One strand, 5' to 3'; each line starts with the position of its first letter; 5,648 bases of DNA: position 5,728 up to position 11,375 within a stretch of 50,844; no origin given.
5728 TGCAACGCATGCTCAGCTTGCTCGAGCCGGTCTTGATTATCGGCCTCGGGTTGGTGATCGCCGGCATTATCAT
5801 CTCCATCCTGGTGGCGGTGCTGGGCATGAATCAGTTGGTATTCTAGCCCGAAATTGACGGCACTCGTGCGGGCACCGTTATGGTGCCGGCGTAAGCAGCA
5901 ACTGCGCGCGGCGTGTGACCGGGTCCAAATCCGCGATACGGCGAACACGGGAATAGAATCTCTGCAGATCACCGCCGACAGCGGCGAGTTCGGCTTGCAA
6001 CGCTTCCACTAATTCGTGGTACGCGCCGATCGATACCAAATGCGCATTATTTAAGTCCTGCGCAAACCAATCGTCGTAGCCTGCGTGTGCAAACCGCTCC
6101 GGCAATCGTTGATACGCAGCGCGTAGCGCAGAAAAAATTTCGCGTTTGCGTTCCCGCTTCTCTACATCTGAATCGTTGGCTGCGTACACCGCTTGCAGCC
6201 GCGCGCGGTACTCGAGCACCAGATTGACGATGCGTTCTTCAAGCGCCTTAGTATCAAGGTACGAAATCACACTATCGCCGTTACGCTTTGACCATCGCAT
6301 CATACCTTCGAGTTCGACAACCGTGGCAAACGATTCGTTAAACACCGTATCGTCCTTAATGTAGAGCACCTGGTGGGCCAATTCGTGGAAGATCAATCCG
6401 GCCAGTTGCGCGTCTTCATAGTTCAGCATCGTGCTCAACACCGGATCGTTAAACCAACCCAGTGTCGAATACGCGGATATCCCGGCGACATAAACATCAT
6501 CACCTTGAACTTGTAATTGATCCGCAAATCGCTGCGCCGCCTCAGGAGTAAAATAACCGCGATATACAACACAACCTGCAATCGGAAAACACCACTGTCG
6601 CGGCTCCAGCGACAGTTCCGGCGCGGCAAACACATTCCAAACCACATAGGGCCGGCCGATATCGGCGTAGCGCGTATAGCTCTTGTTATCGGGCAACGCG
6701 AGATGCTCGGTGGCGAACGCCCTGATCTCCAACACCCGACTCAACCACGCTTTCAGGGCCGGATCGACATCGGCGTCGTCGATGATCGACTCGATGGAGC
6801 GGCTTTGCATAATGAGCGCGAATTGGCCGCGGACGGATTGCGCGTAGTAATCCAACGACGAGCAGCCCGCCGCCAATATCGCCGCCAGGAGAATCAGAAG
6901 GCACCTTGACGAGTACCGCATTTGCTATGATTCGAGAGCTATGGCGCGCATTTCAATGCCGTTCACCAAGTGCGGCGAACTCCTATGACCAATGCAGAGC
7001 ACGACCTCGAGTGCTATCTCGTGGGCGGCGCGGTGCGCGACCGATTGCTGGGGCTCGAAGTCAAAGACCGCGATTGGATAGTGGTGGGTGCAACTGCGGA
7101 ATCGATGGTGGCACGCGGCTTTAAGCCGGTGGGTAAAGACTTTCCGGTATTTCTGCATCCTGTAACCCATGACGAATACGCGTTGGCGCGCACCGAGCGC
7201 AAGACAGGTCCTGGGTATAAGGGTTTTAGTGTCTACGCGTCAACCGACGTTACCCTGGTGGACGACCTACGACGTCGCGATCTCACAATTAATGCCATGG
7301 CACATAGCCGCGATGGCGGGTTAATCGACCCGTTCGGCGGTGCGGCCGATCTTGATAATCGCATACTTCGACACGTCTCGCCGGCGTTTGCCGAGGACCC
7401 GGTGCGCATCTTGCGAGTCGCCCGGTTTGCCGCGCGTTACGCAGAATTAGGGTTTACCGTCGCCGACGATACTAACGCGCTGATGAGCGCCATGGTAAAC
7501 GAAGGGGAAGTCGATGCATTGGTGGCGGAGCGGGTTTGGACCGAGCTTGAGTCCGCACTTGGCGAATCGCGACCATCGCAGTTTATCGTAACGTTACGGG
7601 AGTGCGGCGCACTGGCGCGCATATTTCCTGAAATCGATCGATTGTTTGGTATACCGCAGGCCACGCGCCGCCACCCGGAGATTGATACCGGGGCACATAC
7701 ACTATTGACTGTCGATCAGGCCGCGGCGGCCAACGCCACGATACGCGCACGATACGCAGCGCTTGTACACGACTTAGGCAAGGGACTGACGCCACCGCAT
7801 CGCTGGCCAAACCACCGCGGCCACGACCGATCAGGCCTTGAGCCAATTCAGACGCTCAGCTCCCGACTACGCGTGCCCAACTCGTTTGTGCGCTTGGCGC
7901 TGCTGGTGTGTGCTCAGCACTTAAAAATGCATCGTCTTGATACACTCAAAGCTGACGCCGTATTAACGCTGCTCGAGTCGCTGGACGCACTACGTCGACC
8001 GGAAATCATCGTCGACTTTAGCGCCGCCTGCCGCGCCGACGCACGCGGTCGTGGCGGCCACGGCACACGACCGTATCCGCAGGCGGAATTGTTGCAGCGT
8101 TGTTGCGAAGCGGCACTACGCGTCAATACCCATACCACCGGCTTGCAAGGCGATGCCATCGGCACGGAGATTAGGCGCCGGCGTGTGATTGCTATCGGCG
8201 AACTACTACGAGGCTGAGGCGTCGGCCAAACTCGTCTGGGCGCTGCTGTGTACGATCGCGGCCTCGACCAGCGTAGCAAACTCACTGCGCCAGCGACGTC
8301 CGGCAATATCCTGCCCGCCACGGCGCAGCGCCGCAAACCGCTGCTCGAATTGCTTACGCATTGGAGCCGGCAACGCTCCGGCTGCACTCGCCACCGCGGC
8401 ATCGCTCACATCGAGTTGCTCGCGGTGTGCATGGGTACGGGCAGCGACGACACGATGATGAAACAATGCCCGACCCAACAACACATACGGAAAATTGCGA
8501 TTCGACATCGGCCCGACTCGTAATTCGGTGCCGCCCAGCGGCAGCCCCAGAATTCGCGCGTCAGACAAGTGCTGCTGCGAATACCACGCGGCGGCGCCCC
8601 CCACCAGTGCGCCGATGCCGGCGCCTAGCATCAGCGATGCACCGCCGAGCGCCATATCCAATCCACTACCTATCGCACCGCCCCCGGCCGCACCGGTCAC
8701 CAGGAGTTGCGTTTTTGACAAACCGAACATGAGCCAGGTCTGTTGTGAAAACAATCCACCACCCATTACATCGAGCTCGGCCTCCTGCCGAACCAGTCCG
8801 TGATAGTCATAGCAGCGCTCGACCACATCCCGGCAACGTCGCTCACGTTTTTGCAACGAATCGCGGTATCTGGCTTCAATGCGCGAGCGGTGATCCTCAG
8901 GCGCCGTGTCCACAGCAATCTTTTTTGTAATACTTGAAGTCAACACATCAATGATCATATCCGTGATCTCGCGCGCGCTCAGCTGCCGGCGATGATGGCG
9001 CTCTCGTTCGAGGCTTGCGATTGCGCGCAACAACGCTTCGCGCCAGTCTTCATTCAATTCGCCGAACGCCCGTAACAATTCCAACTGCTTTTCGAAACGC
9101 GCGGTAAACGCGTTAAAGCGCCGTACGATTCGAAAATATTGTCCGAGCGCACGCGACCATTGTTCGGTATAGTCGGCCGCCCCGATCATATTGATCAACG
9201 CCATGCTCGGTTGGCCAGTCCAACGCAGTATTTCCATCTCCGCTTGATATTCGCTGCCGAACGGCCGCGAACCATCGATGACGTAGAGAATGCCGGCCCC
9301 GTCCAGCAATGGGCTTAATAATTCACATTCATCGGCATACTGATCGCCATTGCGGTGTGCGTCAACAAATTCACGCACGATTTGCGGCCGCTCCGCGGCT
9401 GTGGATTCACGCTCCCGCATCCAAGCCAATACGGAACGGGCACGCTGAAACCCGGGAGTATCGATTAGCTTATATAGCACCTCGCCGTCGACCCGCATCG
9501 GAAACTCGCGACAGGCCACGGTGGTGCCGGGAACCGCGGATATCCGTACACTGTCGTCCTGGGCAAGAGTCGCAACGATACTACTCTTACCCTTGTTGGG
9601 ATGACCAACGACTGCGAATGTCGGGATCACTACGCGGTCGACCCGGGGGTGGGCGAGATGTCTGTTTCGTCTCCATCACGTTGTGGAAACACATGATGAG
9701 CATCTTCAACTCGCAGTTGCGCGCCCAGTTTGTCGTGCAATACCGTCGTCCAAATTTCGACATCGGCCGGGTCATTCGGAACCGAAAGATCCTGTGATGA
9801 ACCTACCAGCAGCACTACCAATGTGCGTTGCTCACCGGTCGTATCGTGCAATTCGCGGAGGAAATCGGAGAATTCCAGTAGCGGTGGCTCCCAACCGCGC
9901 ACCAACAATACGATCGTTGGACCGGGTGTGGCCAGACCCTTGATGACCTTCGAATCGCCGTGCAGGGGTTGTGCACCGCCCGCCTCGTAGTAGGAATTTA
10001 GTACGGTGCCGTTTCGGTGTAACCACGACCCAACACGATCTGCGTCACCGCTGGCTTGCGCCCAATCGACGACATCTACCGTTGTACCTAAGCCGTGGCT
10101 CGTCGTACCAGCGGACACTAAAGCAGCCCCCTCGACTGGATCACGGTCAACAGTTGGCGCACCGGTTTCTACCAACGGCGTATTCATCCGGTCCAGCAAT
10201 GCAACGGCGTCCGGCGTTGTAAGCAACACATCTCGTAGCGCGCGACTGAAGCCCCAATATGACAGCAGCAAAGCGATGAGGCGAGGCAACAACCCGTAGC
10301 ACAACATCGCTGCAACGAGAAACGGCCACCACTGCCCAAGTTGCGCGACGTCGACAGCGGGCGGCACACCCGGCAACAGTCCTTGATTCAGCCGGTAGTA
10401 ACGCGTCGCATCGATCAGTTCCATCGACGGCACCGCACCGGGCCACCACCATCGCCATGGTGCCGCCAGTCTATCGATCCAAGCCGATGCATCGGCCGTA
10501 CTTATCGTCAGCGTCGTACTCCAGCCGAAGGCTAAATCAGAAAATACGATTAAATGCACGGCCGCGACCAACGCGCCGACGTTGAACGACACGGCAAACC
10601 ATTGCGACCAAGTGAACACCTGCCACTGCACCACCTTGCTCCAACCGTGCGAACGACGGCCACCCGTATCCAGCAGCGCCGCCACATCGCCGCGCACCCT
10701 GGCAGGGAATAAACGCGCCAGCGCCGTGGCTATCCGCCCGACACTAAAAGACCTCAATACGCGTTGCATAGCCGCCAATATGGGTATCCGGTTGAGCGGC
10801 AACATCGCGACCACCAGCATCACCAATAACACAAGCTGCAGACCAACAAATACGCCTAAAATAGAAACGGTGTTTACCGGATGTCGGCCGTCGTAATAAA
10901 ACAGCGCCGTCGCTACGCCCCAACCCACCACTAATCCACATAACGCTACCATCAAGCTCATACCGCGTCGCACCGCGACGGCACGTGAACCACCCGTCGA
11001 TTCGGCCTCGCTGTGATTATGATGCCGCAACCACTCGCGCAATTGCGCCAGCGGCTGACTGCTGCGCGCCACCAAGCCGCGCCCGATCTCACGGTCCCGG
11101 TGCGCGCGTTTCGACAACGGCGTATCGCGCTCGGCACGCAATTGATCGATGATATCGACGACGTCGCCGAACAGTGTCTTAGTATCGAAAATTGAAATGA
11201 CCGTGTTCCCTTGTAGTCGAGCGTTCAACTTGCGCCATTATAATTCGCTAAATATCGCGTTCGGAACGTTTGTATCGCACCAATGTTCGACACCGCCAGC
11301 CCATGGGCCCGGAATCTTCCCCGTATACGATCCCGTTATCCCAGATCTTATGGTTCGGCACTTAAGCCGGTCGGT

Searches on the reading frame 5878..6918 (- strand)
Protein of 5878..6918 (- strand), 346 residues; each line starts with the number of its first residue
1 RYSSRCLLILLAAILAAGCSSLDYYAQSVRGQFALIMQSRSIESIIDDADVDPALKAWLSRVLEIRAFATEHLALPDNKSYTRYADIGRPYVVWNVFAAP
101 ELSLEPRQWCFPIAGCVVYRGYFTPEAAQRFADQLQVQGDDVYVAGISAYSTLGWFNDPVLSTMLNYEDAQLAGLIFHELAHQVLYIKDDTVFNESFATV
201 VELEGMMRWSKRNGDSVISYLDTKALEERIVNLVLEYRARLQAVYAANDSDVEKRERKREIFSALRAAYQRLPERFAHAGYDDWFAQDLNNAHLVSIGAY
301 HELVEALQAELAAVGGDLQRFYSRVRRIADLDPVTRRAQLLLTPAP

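Call 32: search_protein_families(library=pfam, proteins=[window:5878-6918:-], max_evalue=0.0001)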
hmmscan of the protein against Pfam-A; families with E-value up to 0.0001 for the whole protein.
window:5878-6918:- (346 aa): 1 family
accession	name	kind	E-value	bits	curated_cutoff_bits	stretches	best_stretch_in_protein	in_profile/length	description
PF10023.15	Aminopep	-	2.1e-119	399.1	25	1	23-340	1-322/322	Putative aminopeptidase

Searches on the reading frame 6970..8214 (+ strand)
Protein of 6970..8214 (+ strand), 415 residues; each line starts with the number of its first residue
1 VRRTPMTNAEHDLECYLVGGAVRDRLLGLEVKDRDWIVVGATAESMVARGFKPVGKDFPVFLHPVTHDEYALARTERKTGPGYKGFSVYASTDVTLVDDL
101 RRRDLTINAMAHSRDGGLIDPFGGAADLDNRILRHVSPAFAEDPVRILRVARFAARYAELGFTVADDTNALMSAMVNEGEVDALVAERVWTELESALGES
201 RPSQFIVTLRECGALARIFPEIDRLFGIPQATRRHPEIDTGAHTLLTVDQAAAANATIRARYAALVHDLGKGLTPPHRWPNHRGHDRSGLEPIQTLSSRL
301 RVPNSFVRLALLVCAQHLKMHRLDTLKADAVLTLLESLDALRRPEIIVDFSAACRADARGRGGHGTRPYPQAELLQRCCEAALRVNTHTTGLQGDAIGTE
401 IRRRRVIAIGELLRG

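Call 32: search_protein_families(library=pfam, proteins=[window:6970-8214:+], max_evalue=0.0001)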
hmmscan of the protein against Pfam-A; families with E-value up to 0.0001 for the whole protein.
window:6970-8214:+ (415 aa): 2 families
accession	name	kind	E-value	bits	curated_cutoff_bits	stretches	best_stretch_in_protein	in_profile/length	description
PF01743.26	PolyA_pol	-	3.5e-18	66.6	23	1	15-134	1-126/126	Poly A polymerase head domain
PF12627.12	PolyA_pol_RNAbd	-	1e-08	35.3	22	1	161-224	1-62/64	Probable RNA and SrmB- binding site of polymerase A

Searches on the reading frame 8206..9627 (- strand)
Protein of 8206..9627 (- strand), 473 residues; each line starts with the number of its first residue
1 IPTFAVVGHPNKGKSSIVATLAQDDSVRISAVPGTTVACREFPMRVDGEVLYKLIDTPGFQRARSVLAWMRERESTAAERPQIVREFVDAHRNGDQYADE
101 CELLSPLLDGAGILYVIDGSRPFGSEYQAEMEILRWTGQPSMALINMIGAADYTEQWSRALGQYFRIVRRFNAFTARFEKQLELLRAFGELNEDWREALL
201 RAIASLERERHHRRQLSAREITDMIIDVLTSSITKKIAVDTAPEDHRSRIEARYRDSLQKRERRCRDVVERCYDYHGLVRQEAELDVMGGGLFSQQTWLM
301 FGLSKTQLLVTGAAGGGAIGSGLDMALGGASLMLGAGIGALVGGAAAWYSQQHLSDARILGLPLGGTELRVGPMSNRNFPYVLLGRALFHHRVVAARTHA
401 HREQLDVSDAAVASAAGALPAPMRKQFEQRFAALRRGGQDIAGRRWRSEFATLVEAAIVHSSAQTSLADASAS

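Call 32: search_protein_families(library=pfam, proteins=[window:8206-9627:-], max_evalue=0.0001)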
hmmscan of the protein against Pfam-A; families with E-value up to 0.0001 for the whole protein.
window:8206-9627:- (473 aa): 3 families
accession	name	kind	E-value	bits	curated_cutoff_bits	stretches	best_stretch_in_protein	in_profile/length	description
PF11981.13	DUF3482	-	2.8e-55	188.2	29.2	1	160-436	3-270/293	Domain of unknown function (DUF3482)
PF01926.29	MMR_HSR1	-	8.4e-13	48.9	21.9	1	4-90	2-85/113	50S ribosome-binding GTPase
PF02421.24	FeoB_N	-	3.5e-06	27.1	27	1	3-60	2-57/156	Ferrous iron transport protein B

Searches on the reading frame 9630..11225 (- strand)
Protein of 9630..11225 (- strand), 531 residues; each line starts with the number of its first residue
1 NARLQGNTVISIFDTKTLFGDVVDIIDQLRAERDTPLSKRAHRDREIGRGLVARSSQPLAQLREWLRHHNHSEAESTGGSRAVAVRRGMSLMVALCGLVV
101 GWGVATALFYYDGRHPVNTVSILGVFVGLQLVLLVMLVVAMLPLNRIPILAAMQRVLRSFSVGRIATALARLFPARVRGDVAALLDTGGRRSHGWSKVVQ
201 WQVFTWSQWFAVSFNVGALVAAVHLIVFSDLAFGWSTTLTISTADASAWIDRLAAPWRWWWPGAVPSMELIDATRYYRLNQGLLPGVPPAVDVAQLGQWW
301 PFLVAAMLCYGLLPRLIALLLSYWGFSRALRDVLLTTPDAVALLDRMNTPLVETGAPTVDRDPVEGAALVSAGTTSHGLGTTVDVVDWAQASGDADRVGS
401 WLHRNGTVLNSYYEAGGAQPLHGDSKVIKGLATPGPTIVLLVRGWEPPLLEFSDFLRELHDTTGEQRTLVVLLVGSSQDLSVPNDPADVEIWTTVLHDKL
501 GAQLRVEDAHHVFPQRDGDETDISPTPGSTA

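Call 32: search_protein_families(library=pfam, proteins=[window:9630-11225:-], max_evalue=0.0001)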
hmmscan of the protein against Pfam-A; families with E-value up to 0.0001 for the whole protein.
window:9630-11225:- (531 aa): 1 family
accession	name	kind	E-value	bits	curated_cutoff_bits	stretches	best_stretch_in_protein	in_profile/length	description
PF11067.13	DUF2868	-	5.7e-53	180.9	26.8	1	184-496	14-310/315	Protein of unknown function (DUF2868)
